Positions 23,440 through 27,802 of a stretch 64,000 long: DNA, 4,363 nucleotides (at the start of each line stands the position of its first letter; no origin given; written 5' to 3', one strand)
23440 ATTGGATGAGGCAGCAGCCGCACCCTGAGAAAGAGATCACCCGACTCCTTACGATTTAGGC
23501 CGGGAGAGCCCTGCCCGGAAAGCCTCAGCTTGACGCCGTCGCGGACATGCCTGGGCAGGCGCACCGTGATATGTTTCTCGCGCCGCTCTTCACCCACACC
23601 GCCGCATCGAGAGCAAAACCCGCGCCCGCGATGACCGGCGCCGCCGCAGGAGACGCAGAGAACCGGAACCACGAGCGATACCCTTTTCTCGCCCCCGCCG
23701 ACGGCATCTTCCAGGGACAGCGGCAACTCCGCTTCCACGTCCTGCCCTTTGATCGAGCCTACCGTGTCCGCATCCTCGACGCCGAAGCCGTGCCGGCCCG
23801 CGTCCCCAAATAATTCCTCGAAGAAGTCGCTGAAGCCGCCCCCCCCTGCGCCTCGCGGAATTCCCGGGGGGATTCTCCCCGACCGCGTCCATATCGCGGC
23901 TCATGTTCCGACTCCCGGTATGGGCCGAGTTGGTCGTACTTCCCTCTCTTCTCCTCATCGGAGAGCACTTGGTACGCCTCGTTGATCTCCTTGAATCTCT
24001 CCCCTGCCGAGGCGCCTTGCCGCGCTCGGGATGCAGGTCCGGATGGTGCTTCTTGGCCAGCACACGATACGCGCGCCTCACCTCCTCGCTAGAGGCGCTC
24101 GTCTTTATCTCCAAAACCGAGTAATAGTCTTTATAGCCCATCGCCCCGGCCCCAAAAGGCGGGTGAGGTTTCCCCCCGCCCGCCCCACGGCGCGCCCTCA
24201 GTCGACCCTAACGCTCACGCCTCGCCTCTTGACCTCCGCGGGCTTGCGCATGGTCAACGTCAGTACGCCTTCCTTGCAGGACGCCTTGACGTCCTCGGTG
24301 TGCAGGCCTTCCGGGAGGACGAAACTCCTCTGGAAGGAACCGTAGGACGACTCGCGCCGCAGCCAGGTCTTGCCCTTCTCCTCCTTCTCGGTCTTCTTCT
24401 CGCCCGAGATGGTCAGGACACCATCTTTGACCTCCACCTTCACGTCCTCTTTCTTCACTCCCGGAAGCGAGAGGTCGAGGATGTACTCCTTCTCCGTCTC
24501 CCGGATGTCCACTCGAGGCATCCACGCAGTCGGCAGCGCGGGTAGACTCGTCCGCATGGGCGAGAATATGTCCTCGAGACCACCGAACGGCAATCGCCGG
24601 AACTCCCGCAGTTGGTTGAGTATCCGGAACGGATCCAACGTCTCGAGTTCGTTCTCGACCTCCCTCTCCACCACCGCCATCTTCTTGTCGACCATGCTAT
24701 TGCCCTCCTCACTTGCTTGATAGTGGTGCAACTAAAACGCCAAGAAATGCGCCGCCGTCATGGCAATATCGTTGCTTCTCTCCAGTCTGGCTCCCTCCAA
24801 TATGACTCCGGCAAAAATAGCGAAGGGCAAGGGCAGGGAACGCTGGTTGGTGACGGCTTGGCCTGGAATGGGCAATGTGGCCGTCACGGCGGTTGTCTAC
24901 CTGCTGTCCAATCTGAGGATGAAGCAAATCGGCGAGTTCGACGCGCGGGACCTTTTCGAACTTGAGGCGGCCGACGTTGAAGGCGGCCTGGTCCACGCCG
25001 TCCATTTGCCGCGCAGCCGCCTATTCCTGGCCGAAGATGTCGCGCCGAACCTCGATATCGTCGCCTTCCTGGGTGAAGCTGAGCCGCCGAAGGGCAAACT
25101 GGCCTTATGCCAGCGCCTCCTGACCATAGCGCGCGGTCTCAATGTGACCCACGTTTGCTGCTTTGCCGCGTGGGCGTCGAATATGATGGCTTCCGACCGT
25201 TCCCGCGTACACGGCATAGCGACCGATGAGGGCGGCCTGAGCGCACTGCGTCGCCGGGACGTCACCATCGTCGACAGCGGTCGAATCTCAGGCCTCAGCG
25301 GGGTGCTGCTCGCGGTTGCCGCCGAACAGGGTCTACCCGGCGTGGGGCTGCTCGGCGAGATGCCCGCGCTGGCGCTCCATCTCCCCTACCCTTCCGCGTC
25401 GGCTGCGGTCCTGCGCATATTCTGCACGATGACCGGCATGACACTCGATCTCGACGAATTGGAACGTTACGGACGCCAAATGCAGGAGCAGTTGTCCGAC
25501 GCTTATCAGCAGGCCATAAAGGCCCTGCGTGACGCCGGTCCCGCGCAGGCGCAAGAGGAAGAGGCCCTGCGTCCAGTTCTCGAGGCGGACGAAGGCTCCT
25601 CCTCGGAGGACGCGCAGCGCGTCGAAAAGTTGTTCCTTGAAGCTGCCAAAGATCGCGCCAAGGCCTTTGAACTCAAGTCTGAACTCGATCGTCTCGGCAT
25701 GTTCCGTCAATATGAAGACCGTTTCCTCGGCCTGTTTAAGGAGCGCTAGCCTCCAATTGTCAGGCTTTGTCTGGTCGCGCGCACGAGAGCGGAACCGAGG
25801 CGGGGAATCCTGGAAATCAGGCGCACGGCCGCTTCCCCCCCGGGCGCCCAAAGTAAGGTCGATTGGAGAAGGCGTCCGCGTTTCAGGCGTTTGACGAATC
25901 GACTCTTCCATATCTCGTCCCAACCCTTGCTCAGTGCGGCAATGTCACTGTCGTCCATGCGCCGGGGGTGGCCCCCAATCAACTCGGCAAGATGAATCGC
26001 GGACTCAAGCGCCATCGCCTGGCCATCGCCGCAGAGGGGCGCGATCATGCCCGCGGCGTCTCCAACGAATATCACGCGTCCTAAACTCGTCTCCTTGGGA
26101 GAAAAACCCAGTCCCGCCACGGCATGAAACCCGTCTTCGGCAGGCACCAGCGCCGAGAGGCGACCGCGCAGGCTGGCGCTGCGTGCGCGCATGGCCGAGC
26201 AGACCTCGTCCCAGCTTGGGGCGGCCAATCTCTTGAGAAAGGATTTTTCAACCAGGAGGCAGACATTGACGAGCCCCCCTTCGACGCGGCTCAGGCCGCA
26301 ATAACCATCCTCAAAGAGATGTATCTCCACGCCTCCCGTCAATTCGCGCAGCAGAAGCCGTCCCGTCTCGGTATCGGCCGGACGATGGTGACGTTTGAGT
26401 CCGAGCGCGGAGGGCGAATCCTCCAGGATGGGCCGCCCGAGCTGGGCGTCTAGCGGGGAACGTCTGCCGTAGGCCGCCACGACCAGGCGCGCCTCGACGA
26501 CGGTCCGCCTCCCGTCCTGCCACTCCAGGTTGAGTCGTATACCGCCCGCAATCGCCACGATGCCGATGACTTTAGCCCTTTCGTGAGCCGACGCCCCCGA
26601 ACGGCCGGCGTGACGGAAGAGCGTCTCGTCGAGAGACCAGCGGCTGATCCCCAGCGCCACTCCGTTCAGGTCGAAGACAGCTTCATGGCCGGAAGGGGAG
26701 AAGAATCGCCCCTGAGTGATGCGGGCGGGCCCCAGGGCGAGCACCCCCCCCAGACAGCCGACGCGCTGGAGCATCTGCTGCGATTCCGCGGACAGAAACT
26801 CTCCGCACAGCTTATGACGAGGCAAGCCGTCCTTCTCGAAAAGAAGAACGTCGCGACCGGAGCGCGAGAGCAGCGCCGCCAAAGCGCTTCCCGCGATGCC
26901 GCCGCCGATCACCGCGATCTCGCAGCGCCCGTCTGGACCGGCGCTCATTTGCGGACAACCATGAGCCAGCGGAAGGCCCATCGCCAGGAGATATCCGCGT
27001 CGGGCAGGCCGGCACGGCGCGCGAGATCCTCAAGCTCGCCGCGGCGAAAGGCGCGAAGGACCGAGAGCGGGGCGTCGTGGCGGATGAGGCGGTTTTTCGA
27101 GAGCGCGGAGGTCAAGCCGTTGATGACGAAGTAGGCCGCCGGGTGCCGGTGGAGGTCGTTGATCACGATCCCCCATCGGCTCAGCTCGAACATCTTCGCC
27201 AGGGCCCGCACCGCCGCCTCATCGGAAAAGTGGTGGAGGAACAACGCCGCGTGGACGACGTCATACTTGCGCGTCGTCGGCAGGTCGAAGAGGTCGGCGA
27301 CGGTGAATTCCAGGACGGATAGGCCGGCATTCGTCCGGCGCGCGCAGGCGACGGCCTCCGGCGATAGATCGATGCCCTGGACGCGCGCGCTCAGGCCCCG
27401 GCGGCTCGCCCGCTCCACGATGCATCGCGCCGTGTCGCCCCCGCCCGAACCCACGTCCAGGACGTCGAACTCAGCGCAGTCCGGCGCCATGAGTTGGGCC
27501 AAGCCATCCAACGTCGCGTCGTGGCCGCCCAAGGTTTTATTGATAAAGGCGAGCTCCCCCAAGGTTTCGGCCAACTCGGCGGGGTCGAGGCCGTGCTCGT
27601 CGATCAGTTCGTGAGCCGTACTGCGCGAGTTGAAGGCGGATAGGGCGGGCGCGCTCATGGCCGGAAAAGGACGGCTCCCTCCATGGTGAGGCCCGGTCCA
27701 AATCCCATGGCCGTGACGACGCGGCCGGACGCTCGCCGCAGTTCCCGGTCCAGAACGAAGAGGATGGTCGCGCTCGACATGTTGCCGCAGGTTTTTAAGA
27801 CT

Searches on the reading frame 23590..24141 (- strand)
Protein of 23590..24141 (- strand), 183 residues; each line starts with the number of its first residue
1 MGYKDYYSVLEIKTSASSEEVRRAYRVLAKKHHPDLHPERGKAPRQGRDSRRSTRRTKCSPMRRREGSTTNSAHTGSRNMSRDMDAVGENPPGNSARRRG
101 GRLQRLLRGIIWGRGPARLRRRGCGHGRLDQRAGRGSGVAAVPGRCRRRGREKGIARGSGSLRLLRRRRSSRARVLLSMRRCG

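Call 68: search_protein_families(library=pfam, proteins=[window:23590-24141:-], max_evalue=0.001)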
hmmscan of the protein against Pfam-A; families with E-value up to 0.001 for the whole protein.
window:23590-24141:- (183 aa): 1 family
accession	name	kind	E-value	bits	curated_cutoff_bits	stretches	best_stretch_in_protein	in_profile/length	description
PF00226.36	DnaJ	-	1.1e-10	41.9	27.8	1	5-40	1-36/63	DnaJ domain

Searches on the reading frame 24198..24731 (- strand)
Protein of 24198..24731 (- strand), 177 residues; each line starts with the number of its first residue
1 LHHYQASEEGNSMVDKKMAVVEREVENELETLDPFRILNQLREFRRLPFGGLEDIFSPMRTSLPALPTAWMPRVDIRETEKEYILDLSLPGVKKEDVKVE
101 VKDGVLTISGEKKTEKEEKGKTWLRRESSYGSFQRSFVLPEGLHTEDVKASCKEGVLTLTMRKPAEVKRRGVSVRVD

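Call 68: search_protein_families(library=pfam, proteins=[window:24198-24731:-], max_evalue=0.001)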
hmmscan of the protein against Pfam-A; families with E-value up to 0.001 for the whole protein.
window:24198-24731:- (177 aa): 2 families
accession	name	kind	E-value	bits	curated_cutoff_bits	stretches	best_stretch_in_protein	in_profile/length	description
PF00011.27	HSP20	-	9e-27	93.6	20.8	1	75-173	1-100/102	Hsp20/alpha crystallin family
PF17886.7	ArsA_HSP20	-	1.4e-10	41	22.5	1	81-160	2-62/63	HSP20-like domain found in ArsA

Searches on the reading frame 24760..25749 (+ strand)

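Call 10: search_protein_families(library=pfam, proteins=[window:24760-25749:+], max_evalue=0.01)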
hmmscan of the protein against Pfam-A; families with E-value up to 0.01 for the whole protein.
window:24760-25749:+ (329 aa): 1 family
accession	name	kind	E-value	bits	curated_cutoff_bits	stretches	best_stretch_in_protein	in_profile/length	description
PF09754.15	PAC2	-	5.1e-33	115.1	25.8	1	30-246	1-212/215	PAC2 family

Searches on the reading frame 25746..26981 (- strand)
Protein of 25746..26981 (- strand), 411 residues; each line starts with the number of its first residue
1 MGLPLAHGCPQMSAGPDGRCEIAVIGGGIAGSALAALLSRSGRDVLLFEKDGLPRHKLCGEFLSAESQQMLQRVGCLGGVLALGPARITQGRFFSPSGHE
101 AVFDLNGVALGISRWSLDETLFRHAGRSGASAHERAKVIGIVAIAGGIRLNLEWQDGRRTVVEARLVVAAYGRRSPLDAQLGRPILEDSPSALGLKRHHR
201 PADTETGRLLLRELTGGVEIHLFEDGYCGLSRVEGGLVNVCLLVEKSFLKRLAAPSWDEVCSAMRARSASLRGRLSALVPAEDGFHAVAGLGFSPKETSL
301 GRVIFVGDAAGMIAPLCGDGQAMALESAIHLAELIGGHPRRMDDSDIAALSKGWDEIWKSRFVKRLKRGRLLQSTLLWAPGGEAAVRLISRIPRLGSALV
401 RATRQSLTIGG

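Call 9: search_protein_families(library=pfam, proteins=[window:25746-26981:-], max_evalue=0.01)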
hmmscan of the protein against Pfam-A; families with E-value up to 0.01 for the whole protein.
window:25746-26981:- (411 aa): 8 families
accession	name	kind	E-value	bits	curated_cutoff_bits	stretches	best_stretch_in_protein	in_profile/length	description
PF01494.25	FAD_binding_3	-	1.3e-15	57.9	22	1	20-185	2-171/349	FAD binding domain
PF01266.30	DAO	-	2.7e-08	34.2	27.9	1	22-52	2-33/353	FAD dependent oxidoreductase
PF13450.12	NAD_binding_8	-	1.2e-07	32.3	21.9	1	24-51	1-28/68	NAD(P)-binding Rossmann-like domain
PF05834.18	Lycopene_cycl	-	8.8e-06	25.5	23.4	0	242-362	199-317/380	Lycopene cyclase protein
PF04820.20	Trp_halogenase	-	0.00023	20.6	21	0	22-61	2-44/458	Tryptophan halogenase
PF07992.20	Pyr_redox_2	-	0.0026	17.7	26.1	0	22-52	3-33/291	Pyridine nucleotide-disulphide oxidoreductase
PF01134.28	GIDA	-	0.0043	16.6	22.1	1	22-76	2-40/391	Glucose inhibited division protein A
PF00070.33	Pyr_redox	-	0.0085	17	22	0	22-71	2-50/82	Pyridine nucleotide-disulphide oxidoreductase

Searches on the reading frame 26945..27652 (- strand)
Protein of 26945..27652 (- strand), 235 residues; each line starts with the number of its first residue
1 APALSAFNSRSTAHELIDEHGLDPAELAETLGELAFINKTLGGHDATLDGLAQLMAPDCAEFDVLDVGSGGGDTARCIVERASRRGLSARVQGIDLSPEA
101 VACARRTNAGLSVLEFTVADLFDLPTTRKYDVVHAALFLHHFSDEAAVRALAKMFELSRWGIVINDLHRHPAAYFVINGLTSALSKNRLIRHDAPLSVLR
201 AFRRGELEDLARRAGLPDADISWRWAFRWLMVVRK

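Call 68: search_protein_families(library=pfam, proteins=[window:26945-27652:-], max_evalue=0.001)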
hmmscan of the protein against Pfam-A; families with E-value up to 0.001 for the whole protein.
window:26945-27652:- (235 aa): 6 families
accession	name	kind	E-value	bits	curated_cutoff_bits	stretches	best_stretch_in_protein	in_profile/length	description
PF13649.12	Methyltransf_25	-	2.6e-15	57.3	27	1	64-157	1-92/97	Methyltransferase domain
PF08241.18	Methyltransf_11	-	1.7e-11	45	21.2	1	65-153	1-82/95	Methyltransferase domain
PF13847.12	Methyltransf_31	-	4.3e-11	43.1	27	1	63-155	6-100/145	Methyltransferase domain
PF08242.18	Methyltransf_12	-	6e-10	40.2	30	1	65-157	1-91/98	Methyltransferase domain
PF13489.12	Methyltransf_23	-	1.7e-07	31.6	27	1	51-216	13-159/164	Methyltransferase domain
PF01209.24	Ubie_methyltran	-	0.00089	19.1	20.1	0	54-156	42-141/233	ubiE/COQ5 methyltransferase family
